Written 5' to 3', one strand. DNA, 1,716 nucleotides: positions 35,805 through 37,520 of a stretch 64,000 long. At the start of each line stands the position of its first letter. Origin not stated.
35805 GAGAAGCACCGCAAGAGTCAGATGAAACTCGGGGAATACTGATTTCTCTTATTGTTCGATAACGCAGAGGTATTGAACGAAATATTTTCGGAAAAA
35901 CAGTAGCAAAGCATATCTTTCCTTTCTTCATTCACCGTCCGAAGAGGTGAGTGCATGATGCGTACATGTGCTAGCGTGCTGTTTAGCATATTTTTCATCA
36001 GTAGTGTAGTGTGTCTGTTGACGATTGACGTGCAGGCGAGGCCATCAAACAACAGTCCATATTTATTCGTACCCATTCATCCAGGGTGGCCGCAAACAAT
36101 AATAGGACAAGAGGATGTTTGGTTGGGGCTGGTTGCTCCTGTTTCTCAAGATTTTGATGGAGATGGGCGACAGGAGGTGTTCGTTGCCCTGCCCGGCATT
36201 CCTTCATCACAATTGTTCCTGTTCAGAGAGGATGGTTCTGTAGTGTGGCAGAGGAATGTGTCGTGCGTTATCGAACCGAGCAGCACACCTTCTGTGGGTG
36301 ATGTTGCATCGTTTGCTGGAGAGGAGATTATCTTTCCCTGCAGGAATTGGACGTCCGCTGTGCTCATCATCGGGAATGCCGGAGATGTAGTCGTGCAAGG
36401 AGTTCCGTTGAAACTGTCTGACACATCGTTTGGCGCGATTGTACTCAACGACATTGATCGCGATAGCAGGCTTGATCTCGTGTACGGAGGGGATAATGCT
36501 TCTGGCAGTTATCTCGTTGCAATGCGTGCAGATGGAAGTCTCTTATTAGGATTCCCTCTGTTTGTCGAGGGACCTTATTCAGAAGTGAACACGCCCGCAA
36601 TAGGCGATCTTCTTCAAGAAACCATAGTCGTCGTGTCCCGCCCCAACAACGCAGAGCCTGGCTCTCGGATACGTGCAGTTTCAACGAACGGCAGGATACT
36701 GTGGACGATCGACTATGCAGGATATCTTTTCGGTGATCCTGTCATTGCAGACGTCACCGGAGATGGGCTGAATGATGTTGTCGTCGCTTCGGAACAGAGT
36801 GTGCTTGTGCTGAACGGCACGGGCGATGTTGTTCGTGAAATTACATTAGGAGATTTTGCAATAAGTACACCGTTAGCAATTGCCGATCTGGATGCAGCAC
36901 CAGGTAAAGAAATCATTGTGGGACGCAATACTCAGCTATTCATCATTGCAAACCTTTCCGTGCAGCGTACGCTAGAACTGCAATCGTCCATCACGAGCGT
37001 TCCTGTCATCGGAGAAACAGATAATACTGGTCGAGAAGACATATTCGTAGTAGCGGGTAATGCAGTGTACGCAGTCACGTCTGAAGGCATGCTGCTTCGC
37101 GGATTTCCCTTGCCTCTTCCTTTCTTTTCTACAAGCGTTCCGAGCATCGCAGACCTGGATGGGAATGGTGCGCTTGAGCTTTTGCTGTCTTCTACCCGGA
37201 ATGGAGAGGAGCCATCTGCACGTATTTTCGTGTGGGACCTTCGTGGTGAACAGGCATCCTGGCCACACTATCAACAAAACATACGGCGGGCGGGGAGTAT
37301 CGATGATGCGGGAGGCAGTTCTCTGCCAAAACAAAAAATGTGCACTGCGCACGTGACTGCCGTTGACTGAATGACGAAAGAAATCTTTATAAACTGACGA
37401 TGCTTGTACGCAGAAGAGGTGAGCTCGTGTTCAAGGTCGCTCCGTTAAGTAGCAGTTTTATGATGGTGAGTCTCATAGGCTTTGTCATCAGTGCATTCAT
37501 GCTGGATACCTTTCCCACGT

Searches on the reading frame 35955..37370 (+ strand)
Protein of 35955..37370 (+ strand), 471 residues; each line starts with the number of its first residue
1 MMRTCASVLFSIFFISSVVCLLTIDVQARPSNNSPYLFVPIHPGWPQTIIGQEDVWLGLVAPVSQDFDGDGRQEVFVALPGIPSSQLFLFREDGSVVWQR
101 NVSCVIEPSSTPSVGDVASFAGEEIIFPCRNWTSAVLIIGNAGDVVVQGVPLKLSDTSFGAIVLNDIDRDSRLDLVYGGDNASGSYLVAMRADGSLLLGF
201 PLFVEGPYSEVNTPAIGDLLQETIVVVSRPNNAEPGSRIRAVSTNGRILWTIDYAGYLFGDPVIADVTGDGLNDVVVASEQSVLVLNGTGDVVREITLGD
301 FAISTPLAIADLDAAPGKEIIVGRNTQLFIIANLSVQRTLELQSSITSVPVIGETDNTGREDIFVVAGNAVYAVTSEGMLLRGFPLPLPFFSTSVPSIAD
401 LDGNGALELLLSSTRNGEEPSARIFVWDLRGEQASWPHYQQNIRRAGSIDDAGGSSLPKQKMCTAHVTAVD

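Call 11: search_protein_families(library=pfam, proteins=[window:35955-37370:+], max_evalue=0.001)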
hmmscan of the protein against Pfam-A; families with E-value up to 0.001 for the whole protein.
window:35955-37370:+ (471 aa): 4 families
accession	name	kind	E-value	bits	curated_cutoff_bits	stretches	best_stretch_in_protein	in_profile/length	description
PF13517.12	FG-GAP_3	-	2.1e-17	63.9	26.9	0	266-313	1-52/61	FG-GAP-like repeat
PF01839.29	FG-GAP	-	5.1e-07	29.9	22.1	0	264-291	7-33/37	FG-GAP repeat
PF13570.13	Beta-prop_ACSF4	-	1.5e-06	28.3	133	1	243-363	162-274/329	Beta-alanine-activating enzyme, beta-propeller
PF25292.1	Beta-prop_CGLA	-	6.7e-05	22.9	26.8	0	239-292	11-65/316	Lambda-carrageenase beta-propeller domain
